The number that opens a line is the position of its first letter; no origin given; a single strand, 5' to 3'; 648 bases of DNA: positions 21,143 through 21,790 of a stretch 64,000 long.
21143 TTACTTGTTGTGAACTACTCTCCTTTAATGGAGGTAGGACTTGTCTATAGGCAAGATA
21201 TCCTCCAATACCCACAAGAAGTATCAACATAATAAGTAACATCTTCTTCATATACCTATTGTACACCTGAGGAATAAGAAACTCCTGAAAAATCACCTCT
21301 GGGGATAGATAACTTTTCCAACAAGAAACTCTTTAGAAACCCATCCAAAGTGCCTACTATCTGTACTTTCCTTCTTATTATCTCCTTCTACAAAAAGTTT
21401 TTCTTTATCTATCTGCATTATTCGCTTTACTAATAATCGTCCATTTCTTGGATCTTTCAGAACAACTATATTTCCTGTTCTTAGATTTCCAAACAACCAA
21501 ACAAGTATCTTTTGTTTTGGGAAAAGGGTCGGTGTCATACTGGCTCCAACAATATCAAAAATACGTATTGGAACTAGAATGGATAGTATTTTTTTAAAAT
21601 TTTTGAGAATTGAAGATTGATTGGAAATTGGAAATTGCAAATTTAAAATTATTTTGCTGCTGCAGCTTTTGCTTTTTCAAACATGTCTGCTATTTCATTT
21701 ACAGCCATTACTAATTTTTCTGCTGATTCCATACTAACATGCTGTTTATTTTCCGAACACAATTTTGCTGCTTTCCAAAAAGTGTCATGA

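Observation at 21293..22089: Nickel superoxide dismutase with propeptide plus adjacent S26 maturation peptidase (sodN-sodX)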

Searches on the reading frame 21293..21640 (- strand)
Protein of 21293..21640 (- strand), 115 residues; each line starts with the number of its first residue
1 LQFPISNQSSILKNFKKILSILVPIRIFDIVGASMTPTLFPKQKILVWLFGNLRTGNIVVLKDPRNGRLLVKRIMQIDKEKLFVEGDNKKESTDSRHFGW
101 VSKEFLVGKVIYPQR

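Call 3: search_protein_families(library=pfam, proteins=[window:21293-21640:-], max_evalue=0.01)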
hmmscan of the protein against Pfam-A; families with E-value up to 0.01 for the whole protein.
window:21293-21640:- (115 aa): 2 families
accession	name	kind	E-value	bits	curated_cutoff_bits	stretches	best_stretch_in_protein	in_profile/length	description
PF10502.14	Peptidase_S26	-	4.8e-16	59.6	22.9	2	77-111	130-164/168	Signal peptidase, peptidase S26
PF00717.28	Peptidase_S24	-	4.7e-05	23.5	23.3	1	27-90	37-97/116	Peptidase S24-like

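Call 4: search_protein_families(library=ncbifam, proteins=[window:21293-21640:-], max_evalue=0.01)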
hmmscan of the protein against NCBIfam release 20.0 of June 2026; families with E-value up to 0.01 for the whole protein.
window:21293-21640:- (115 aa): 5 families
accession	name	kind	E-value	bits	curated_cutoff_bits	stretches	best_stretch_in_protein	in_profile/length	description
TIGR02754.1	sod_Ni_protease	equivalog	1.4e-19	70.4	63.25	1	30-110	3-88/90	nickel-type superoxide dismutase maturation protease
TIGR02227.1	sigpep_I_bact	equivalog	4.2e-15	56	47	2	77-111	121-155/162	signal peptidase I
NF008114.0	PRK10861.1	equivalog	1.1e-05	24.9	277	1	79-110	266-297/324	signal peptidase I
TIGR02228.1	sigpep_I_arch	equivalog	0.00067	19.6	51.85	1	26-110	35-118/158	signal peptidase I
NF048000.1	ECH1013_TF_S24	equivalog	0.0079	16.1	300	1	22-97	110-187/204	ECH_1013 family putative transcriptional regulator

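Call 17: search_solved_structures(query=window:21293-21640:-, show_alignments=2, max_evalue=0.01)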
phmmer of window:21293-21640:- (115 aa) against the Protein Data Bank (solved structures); distinct sequences matched with E-value up to 0.01: 9.
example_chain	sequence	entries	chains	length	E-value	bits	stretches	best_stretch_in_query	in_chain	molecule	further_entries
4me8_A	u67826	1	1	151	7.7e-07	32.5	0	76-109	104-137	Signal peptidase I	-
4wvh_A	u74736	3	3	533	3.1e-06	30.6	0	76-112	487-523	Maltose-binding periplasmic protein,Signal peptidase IB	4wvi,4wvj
4wvg_A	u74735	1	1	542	8.4e-06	29.2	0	76-112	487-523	Maltose-binding periplasmic protein,Signal peptidase IB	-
4nv4_A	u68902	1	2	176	0.00025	24.4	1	80-110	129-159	Signal peptidase I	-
9nlo_A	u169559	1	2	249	0.0014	22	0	81-110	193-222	Signal peptidase I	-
1t7d_A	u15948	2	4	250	0.0018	21.7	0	81-110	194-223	SIGNAL PEPTIDASE I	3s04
1kn9_A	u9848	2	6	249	0.0018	21.7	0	81-110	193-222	Signal peptidase I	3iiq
1b12_A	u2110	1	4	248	0.0018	21.7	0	81-110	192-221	SIGNAL PEPTIDASE I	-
6b88_A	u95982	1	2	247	0.0018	21.7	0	81-110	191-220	Signal peptidase I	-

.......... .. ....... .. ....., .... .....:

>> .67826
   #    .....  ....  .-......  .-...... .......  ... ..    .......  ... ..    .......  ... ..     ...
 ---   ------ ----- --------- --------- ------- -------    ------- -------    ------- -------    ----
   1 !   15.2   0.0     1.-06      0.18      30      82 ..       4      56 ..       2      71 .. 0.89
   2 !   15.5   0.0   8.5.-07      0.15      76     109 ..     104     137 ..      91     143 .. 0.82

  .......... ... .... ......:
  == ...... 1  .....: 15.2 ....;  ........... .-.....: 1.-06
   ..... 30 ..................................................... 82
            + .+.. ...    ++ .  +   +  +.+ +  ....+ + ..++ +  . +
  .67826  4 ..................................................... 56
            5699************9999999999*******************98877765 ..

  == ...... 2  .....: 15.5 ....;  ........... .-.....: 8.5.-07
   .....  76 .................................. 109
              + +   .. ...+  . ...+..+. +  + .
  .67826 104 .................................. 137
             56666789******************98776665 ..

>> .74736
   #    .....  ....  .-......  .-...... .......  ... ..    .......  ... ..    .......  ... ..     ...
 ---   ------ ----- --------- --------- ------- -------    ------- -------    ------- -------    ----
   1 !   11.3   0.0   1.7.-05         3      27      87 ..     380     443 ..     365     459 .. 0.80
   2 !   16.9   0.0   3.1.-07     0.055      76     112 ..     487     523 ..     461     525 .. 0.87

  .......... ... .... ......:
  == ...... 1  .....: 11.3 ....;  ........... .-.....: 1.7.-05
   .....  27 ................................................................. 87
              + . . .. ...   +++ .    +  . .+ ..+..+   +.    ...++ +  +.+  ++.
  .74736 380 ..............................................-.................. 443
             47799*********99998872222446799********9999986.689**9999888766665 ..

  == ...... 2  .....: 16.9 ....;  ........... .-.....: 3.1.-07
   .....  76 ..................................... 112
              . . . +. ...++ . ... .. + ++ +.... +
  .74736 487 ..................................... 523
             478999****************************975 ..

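Call 28: list_cluster_members(proteins=[P0001, window:21293-21640:-, window:21293-21538:-, window:15859-16521:-, window:29989-30564:+, window:2922-3254:+])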
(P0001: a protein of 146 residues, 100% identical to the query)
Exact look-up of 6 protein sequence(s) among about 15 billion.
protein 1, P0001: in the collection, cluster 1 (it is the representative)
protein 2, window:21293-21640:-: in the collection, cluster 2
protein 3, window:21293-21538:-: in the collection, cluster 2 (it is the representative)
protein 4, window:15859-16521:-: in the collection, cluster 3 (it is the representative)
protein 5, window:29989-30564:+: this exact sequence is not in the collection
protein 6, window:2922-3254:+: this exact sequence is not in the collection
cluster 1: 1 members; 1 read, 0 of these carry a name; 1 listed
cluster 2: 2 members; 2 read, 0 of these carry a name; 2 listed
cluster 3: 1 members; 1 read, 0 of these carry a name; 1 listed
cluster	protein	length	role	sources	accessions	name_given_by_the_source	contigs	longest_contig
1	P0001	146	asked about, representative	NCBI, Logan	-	-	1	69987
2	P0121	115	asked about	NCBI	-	-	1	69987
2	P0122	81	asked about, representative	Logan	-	-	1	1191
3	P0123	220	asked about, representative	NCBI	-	-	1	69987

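Call 39: find_homologous_proteins(query=window:21293-21640:-)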
Query window:21293-21640:- (115 aa): 14 proteins with E <= 0.001 among 18 candidates.
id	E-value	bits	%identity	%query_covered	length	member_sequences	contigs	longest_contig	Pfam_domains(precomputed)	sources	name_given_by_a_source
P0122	1.5e-46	175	100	70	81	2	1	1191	PF10502.15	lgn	-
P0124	1.3e-23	101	61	70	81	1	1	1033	PF10502.15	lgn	-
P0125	3.5e-21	93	53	79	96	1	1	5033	PF10502.15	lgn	-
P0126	8.0e-20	89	50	86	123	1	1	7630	PF10502.15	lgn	-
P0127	1.4e-18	85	63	55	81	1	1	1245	PF10502.15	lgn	-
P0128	1.2e-17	82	55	70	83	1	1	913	PF00717.29,PF10502.15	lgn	-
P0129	1.4e-17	82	55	68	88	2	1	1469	PF10502.15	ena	-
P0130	2.0e-16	78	51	68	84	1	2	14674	PF10502.15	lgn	-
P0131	3.5e-16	77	48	74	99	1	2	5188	PF00717.29,PF10502.15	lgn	-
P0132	1.7e-15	75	36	80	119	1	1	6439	PF10502.15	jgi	-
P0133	3.0e-15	74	43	89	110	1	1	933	PF00717.29,PF10502.15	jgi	jgi:phage repressor protein C with HTH and peptisase S24 domain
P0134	3.9e-15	74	51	74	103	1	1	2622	PF10502.15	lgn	-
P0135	8.9e-14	69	42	89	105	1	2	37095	PF00717.29,PF10502.15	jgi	jgi:nickel-type superoxide dismutase maturation protease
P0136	8.3e-12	63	44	68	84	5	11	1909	PF10502.15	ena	-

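Call 55: predict_structure(alignment_id=A2)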
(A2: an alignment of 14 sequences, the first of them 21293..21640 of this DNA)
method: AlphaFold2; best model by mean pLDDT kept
length: 115 residues; sequences in the alignment: 14
mean_pLDDT: 79.7   pTM: 0.67
mean pLDDT of the five models: 79.7, 77.2, 75.9, 75.4, 74.0
residues with pLDDT >= 90: 44; 70-90: 36; 50-70: 33; < 50: 2
segments of 3 or more residues with pLDDT < 50: none
pLDDT, mean of each block of 10 residues (from residue 1): 60 60 77 78 88 92 87 95 83 64 93 81
secondary structure, 60 per line:
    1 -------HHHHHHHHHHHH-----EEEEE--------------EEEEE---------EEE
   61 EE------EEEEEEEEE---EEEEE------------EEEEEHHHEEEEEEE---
elements in order: H8-19 E25-29 E44-48 E58-62 E69-77 E81-85 E98-102 E106-112

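Call 58: fold_search(model_id=the predicted structure, library=pdb)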
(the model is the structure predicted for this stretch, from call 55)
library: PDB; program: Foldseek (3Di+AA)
matches with E <= 10: 1106; with E <= 0.001: 6
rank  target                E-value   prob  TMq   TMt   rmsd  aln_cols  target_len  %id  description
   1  4wvg_A                2.5e-04  1.00  0.63  0.15   4.6       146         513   23  Crystal structure of the Type-I signal peptidase from Staphylococcus aureus (SpsB). (released 2015-09-23)
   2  4wvi_A                3.1e-04  1.00  0.65  0.15   2.5       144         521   23  Crystal structure of the Type-I signal peptidase from Staphylococcus aureus (SpsB) in complex with a substrate peptide (released 2015-09-23)
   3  4wvh_A                6.0e-04  1.00  0.66  0.16   2.5       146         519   23  Crystal structure of the Type-I signal peptidase from Staphylococcus aureus (SpsB) in complex with a substrate peptide (released 2015-09-23)
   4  4wvj_A                6.4e-04  1.00  0.66  0.16   2.5       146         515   23  Crystal structure of the Type-I signal peptidase from Staphylococcus aureus (SpsB) in complex with an inhibitor peptid (released 2015-09-23)
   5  4n31_A                6.4e-04  1.00  0.62  0.50   5.8       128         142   16  Structure and activity of Streptococcus pyogenes SipA: a signal peptidase homologue essential for pilus polymerisation (released 2014-08-20)
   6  6a2r_A                8.0e-04  1.00  0.53  0.61   3.1        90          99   17  Mycobacterium tuberculosis LexA C-domain II (released 2019-01-23)
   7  7p2q_A                1.1e-03  1.00  0.57  0.46   6.3       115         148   23  Human Signal Peptidase Complex Paralog C (SPC-C) (released 2021-10-06)
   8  6a2q                  2.0e-03  1.00  0.54  0.63   3.0        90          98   17  Mycobacterium tuberculosis LexA C-domain I (released 2019-01-23)
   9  6a2s_A                2.5e-03  1.00  0.55  0.62   3.0        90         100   16  Mycobacterium tuberculosis LexA C-domain S160A (released 2019-01-23)
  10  3k2z_A                3.3e-03  1.00  0.56  0.35   2.9        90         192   17  Crystal structure of a LexA protein from Thermotoga maritima (released 2010-10-06)
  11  4n31_B                3.4e-03  1.00  0.63  0.54   5.6       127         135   16  Structure and activity of Streptococcus pyogenes SipA: a signal peptidase homologue essential for pilus polymerisation (released 2014-08-20)
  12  1t7d_B                3.8e-03  1.00  0.44  0.24   9.1        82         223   27  Crystal structure of Escherichia coli type I signal peptidase in complex with a lipopeptide inhibitor (released 2004-07-13)
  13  3k2z_B                4.6e-03  1.00  0.57  0.36   2.5        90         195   17  Crystal structure of a LexA protein from Thermotoga maritima (released 2010-10-06)
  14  3iiq_B                4.6e-03  1.00  0.44  0.23   4.1        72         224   30  Crystallographic analysis of bacterial signal peptidase in ternary complex with Arylomycin A2 and a beta-sultam inhibi (released 2009-09-01)
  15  3s04_A                7.1e-03  1.00  0.44  0.25   7.2        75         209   28  Crystal structure of Escherichia coli type I signal peptidase in complex with an Arylomycin Lipoglycopeptide Antibioti (released 2011-10-05)
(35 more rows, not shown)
